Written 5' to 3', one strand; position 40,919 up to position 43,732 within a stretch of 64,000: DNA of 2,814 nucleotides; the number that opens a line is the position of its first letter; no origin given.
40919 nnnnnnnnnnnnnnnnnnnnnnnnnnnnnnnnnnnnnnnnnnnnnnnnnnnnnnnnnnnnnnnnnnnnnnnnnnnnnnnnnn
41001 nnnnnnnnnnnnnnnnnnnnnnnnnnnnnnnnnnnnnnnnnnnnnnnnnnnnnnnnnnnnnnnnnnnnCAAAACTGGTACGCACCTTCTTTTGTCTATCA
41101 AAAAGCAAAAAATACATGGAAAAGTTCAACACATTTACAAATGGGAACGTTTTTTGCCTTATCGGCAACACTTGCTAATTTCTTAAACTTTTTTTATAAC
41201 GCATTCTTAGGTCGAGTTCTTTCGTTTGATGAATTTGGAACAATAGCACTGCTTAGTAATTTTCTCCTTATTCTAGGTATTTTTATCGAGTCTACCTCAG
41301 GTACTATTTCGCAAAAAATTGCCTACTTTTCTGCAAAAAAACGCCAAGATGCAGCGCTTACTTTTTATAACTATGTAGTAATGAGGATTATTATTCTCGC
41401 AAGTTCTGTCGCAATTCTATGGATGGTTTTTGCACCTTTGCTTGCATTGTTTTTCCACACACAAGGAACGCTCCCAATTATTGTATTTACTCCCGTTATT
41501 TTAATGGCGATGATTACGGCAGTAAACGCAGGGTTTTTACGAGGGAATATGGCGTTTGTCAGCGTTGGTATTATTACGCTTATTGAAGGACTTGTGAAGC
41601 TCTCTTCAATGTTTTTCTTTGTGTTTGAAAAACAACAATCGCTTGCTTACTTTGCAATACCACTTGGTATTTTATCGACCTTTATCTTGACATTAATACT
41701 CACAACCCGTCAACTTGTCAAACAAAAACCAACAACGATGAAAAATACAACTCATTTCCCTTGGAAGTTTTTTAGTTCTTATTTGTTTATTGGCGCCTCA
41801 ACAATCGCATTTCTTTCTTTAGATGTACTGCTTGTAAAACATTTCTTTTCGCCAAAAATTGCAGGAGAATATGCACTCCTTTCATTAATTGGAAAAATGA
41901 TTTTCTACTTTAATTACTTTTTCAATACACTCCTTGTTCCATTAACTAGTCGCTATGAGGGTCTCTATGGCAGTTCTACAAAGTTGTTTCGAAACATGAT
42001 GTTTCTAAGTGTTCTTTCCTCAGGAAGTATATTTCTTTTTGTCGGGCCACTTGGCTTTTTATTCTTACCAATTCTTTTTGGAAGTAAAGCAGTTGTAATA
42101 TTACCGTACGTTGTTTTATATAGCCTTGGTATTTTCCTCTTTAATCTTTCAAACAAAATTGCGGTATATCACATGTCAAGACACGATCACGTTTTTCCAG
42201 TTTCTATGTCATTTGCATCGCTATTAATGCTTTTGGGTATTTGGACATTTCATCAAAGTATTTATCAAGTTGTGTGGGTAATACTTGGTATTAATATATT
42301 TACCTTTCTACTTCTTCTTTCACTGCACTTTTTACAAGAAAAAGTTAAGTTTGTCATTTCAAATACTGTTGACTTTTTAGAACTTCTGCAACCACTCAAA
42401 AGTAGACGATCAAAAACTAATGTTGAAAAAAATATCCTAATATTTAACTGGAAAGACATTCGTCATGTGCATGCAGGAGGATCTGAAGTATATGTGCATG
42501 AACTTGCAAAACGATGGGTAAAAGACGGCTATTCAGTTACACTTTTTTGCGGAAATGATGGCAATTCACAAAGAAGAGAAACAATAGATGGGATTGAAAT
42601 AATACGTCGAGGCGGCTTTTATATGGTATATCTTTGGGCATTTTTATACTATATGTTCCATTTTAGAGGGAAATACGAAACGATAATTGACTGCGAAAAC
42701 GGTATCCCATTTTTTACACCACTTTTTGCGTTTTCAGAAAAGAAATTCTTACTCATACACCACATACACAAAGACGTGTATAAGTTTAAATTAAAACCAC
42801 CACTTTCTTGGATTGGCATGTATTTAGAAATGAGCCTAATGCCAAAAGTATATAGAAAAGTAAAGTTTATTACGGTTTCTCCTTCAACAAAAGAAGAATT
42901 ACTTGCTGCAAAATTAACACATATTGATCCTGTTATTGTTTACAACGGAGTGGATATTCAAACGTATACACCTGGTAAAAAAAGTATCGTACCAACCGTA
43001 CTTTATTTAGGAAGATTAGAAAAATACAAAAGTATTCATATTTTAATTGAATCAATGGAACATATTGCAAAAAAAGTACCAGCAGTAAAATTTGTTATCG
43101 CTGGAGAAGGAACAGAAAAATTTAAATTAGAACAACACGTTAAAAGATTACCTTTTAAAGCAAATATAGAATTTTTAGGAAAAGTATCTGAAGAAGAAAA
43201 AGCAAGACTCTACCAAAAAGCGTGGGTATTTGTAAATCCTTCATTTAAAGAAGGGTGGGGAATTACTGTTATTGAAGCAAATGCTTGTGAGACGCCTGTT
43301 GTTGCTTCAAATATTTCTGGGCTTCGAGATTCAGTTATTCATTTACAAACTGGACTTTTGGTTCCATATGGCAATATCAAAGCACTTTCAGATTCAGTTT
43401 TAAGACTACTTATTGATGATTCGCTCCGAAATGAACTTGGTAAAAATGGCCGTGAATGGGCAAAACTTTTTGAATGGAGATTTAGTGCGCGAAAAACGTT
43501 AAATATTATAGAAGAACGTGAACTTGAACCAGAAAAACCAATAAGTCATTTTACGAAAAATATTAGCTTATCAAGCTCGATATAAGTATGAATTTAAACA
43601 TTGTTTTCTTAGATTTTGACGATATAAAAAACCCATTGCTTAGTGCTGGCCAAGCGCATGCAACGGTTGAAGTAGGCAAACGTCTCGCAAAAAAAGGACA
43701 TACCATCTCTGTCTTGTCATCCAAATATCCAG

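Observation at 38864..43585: All-in-one polysaccharide assembly protein: DPM1-like GT2, processive QxxRW GT2, Wzx-like flippase and GT4 in a single 1573-aa ORF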

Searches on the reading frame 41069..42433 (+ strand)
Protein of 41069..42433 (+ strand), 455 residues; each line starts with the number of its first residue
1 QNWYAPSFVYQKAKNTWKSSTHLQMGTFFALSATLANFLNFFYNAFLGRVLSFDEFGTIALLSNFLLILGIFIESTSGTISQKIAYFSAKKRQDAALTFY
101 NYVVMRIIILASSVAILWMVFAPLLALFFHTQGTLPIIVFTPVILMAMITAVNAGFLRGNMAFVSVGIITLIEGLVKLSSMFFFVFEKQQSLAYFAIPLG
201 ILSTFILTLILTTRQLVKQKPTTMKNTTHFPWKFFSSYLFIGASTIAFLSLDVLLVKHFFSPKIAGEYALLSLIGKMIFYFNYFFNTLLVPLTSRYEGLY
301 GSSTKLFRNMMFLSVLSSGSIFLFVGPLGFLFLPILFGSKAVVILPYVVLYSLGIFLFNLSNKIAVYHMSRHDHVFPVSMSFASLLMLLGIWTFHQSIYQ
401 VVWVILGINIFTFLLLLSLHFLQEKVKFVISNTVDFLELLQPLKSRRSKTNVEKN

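Call 6: search_protein_families(library=pfam, proteins=[window:41069-42433:+], max_evalue=10)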
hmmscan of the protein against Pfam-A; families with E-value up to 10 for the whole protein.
seq(455 aa): 0 families

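Call 7: search_protein_families(library=ncbifam, proteins=[window:41069-42433:+], max_evalue=10)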
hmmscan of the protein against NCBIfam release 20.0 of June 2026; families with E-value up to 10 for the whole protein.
seq(455 aa): 1 family
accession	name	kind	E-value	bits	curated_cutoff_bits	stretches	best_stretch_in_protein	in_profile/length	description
NF058658.1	Oglyco_Wzx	exception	1.4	7.9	720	1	30-433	18-413/478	O-glycosylation flippase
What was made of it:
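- Checked: The only NCBIfam hit is a faint end-to-end match to Oglyco_Wzx (E 1.4, call 7).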

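Call 15: search_solved_structures(query=A2, max_evalue=10, show_alignments=2)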
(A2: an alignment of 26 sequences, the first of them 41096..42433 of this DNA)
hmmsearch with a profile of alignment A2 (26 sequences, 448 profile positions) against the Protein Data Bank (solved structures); distinct sequences matched with E-value up to 10: 6.
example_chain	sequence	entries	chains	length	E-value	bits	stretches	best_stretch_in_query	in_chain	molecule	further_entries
21ci_A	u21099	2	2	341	0.0022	20.3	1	251-373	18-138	Orexin receptor type 2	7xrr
6tpg_A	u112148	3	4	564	0.011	18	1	251-374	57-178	Orexin receptor type 2,GlgA glycogen synthase,Hypocretin receptor-2 | Orexin receptor type 2,GlgA glycogen synthase,Orexin receptor type 2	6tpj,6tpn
7sr8_R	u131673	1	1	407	0.019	17.3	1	251-373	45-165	Hypocretin receptor type 2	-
7sqo_R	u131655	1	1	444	0.022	17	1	251-373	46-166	Orexin receptor type 2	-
4s0v_A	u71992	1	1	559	0.065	15.5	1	251-373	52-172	Human Orexin receptor type 2 fusion protein to P. abysii Glycogen Synthase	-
5wqc_A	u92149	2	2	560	0.065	15.5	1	251-373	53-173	Orexin receptor type 2,GlgA glycogen synthase,Orexin receptor type 2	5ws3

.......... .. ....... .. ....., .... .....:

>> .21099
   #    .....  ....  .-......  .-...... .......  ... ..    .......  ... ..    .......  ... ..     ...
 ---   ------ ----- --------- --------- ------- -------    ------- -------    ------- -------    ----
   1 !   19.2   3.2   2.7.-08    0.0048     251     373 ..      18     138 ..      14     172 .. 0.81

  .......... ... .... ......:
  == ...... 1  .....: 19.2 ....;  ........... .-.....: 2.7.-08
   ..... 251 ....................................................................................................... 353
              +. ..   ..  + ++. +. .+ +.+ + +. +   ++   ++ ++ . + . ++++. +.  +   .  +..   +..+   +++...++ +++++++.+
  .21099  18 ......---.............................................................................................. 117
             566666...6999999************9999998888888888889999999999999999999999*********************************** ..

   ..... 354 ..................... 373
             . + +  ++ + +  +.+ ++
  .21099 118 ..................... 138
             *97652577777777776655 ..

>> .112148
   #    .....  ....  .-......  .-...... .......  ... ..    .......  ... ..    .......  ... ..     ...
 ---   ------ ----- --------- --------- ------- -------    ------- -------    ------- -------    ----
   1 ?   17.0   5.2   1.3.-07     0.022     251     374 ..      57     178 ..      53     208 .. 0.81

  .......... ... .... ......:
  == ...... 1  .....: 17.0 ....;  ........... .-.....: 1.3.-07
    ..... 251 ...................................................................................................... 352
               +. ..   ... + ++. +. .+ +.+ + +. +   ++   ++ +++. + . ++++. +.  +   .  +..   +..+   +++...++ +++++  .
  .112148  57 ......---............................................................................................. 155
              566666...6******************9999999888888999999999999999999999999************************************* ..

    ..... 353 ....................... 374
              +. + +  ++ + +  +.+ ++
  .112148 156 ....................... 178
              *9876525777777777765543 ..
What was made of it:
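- Tried and rejected: A sequence-profile search of the MOP block against PDB gave only spurious orexin-receptor matches (E 0.002, call 15).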

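Call 17: search_protein_families(library=pfam, alignment_id=A2, max_evalue=1)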
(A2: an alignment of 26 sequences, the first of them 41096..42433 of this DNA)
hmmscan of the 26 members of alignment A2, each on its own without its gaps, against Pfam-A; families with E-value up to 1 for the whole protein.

A. member 1, window:41096-42433:+ (446 aa): 0 families

B. families by the number of members that match (of 26 scanned): 8 families
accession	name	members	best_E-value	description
PF01943.22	Polysacc_synt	7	2.6e-07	Polysaccharide biosynthesis protein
PF01554.23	MatE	4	6.3e-11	MatE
PF13440.11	Polysacc_synt_3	1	9.4e-10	Polysaccharide biosynthesis protein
PF14143.11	YrhC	1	0.024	YrhC-like protein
PF11755.13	DUF3311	1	0.12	Protein of unknown function (DUF3311)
PF17240.7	DUF5313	1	0.21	Family of unknown function (DUF5313)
PF19727.4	DUF6219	1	0.73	Family of unknown function (DUF6219)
PF06667.17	PspB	1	0.74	Phage shock protein B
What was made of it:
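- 41135..42337 (+): MOP-superfamily transporter block (aa 758-1158): 12 TM helices, N-in/C-in. Conserved residues include R784, D987, Y1003 and K1011. Orthologs hit Polysacc_synt or MatE (call 17).
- On PST/Wzx family within the MOP superfamily (Pfam Polysacc_synt): Orthologs: 7 of 26 hit Polysacc_synt, 1 hits Polysacc_synt_3 and 4 hit MatE (call 17).
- Orthologous MOP blocks hit Pfam Polysacc_synt (7 of 26, call 17). 4 of 26 orthologous blocks hit Pfam MatE (best 6e-11, call 17). More orthologs hit Polysacc_synt than MatE (call 17).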

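Call 23: predict_structure(alignment_id=A2)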
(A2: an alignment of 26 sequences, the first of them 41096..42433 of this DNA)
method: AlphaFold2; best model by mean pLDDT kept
length: 446 residues; sequences in the alignment: 26
mean_pLDDT: 87.6   pTM: 0.84
mean pLDDT of the five models: 87.6, 86.7, 86.3, 86.0, 85.4
residues with pLDDT >= 90: 260; 70-90: 155; 50-70: 17; < 50: 14
segments of 3 or more residues with pLDDT < 50: 1-9, 442-446
pLDDT, mean of each block of 10 residues (from residue 1): 44 79 88 88 82 86 94 91 87 94 94 90 85 92 95 92 93 91 87 95 91 65 94 92 85 88 92 85 87 88 92 94 91 95 97 95 93 95 94 97 97 82 79 64 45
secondary structure, 60 per line:
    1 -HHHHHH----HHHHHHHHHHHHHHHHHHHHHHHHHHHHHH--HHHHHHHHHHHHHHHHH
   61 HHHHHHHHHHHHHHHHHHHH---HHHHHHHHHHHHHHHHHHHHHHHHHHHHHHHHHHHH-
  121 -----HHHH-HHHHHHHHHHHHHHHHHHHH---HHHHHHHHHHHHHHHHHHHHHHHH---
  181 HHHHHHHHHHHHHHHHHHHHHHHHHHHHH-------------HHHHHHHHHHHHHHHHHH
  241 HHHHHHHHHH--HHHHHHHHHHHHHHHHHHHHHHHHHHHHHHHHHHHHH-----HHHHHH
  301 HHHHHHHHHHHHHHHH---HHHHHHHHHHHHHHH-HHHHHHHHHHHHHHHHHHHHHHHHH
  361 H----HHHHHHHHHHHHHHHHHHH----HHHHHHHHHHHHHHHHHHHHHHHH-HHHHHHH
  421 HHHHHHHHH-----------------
elements in order: H2-7 H12-41 H44-80 H84-119 H126-129 H131-150 H154-177 H181-209 H223-250 H253-289 H295-316 H320-334 H336-361 H366-384 H389-412 H414-429
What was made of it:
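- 41135..42337 (+): AF2 pLDDT 87.6 (call 23).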

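Call 25: fold_search(model_id=the predicted structure, library=pdb)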
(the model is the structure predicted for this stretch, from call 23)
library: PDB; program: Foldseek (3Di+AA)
matches with E <= 10: 326; with E <= 0.001: 53
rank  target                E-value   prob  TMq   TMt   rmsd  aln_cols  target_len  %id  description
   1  6nc9                  2.2e-06  1.00  0.66  0.62   5.2       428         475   16  Lipid II flippase MurJ, outward-facing conformation (released 2019-04-17)
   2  9nu8_A                6.6e-06  1.00  0.70  0.62   5.4       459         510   14  Structure of MurJ in complex with single gene lysis protein from phage Changjiang3 (released 2026-02-11)
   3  7wax                  6.8e-06  1.00  0.67  0.60   5.7       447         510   14  MurJ inward occluded form (released 2022-06-01)
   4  6hfb_C                7.1e-06  1.00  0.64  0.63   6.3       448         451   12  Outward-facing conformation of a multidrug resistance MATE family transporter of the MOP superfamily. (released 2019-06-12)
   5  3w4t                  7.7e-06  1.00  0.57  0.57   7.3       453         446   12  Crystal structure of MATE P26A mutant (released 2013-04-03)
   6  3wbn_A                9.1e-06  1.00  0.65  0.65   5.6       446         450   13  Crystal structure of MATE in complex with MaL6 (released 2013-06-12)
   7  9ukv_A                9.1e-06  1.00  0.66  0.59   5.7       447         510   14  JM Complex - E. coli MurJ, Levivirus M lysis protein LysM (SglM) (released 2025-09-10)
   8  7php_A                9.1e-06  1.00  0.65  0.64   6.3       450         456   12  Structure of Multidrug and Toxin Compound Extrusion (MATE) transporter NorM by NabFab-fiducial assisted cryo-EM (released 2021-09-01)
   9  4mlb_C                9.4e-06  1.00  0.49  0.49   9.5       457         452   14  Reverse polarity of binding pocket suggests different function of a MOP superfamily transporter from Pyrococcus furios (released 2013-09-25)
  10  5y50                  1.1e-05  1.00  0.62  0.61   6.1       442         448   11  Crystal structure of eukaryotic MATE transporter AtDTX14 (released 2017-12-06)
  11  9nu4_A                1.1e-05  1.00  0.69  0.54   5.3       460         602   14  Structure of MurJ in complex with single gene lysis protein from phage M (released 2026-02-11)
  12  9g9p_A                1.3e-05  1.00  0.68  0.73   5.1       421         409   12  Lipid III flippase WzxE with NB10 and NB7 nanobodies in inward-facing conformation - crystal 2 (released 2025-01-22)
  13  3vvr_A                1.3e-05  1.00  0.64  0.65   6.0       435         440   13  Crystal structure of MATE in complex with MaD5 (released 2013-04-03)
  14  6hfb_B                1.3e-05  1.00  0.70  0.69   5.4       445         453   10  Outward-facing conformation of a multidrug resistance MATE family transporter of the MOP superfamily. (released 2019-06-12)
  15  4z3n                  1.3e-05  1.00  0.63  0.64   5.9       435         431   14  Crystal structure of the MATE transporter ClbM (released 2016-01-13)
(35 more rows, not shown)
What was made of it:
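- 41135..42337 (+): Foldseek: MurJ, WzxE and MATE (call 25).
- On MOP superfamily: All top Foldseek hits are MOP proteins (call 25).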

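Call 39: search_protein_representatives(alignment_id=A2)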
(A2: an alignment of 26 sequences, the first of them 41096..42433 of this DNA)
Query: 26 sequences, 448 profile positions. Proteins with E-value up to 0.001 (for the whole library): 7480; up to 1e-10: 4524; up to 1e-30: 1205. The best 150 are listed.
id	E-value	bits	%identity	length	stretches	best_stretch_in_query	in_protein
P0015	6.2e-155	533.1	-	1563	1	3-448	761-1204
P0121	1.4e-151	522.0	-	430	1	9-431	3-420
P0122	1.1e-145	502.5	-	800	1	16-448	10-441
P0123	4.5e-143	493.9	-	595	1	5-446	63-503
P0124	2.9e-142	491.3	-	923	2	5-447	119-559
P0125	3.4e-142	491.1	-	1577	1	7-436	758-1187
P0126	8.1e-142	489.8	-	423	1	8-420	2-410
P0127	1.5e-140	485.7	-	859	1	8-445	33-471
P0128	1.5e-140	485.6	-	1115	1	13-444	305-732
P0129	2.9e-140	484.7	-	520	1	9-447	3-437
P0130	9.8e-140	482.9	-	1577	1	7-446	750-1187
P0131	1.7e-138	478.9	-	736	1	4-438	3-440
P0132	1.9e-138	478.7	-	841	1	3-439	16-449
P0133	3.1e-138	478.0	-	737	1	10-432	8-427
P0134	5.9e-138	477.1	-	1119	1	10-446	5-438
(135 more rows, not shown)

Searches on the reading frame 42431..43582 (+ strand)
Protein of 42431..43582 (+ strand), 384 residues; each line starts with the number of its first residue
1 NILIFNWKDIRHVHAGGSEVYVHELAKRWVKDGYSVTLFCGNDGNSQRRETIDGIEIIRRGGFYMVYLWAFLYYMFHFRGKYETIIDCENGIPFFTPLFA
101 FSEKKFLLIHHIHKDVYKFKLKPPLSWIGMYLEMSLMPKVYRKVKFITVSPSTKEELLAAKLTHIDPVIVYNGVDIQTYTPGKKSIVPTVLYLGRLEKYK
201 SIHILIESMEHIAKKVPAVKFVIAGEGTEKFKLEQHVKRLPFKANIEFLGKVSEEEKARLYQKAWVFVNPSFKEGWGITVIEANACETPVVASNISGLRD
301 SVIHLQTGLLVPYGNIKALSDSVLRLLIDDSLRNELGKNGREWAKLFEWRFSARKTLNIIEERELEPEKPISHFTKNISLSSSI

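Call 74: search_solved_structures(query=window:42431-43582:+, max_evalue=0.000001)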
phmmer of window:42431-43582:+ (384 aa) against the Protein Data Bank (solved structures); distinct sequences matched with E-value up to 0.000001: 64 (the best 60 are shown).
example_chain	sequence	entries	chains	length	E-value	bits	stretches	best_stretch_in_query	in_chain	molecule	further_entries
6kih_A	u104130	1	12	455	1.2e-26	96.7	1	187-353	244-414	Tll1590 protein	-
3c4q_A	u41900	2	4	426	1.3e-16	63.7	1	188-357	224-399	Predicted glycosyltransferases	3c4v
3c48_A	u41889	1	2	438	1.4e-16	63.6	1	188-356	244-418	Predicted glycosyltransferases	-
6n1x_A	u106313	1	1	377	1.5e-15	60.2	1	190-340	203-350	Glycosyltransferase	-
6d9t_A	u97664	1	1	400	1.6e-15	60.1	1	190-340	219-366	Glycosyl transferase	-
4n9w_A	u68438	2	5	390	4.1e-15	58.8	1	165-360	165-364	GDP-mannose-dependent alpha-(1-2)-phosphatidylinositol mannosyltransferase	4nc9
2gej_A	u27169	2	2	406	4.3e-15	58.7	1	165-360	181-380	PHOSPHATIDYLINOSITOL MANNOSYLTRANSFERASE (PimA)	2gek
2jjm_A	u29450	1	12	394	8.1e-15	57.8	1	190-343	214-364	GLYCOSYL TRANSFERASE, GROUP 1 FAMILY PROTEIN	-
3mbo_A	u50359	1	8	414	9.2e-15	57.6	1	190-343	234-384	Glycosyltransferase, group 1 family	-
6eji_A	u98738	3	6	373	1e-14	57.4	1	189-360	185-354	WlaC protein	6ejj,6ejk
4x6l_A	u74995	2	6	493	1.4e-13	53.7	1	190-343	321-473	TarM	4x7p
4x7m_A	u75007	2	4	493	1.4e-13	53.7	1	190-343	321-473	TarM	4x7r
4wac_A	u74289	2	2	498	1.4e-13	53.7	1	190-343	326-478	Glycosyl transferase, group 1 family protein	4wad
7qnt_AAA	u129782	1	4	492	7.2e-13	51.4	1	166-342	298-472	TarM(Se)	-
7qd7_AAA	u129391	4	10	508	7.7e-13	51.3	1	166-342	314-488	TarM(Se)_G117R | TarM(Se)_G117R-4RboP | TarM(Se)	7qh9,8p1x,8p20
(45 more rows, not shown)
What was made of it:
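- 42434..43513 (+): GT4 (aa 1191-1550): retaining GT-B glycosyltransferase with invariant GRxxxxK and EX7E. PDB: Tll1590, MshA, PimA, PglH, TarM (call 74).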
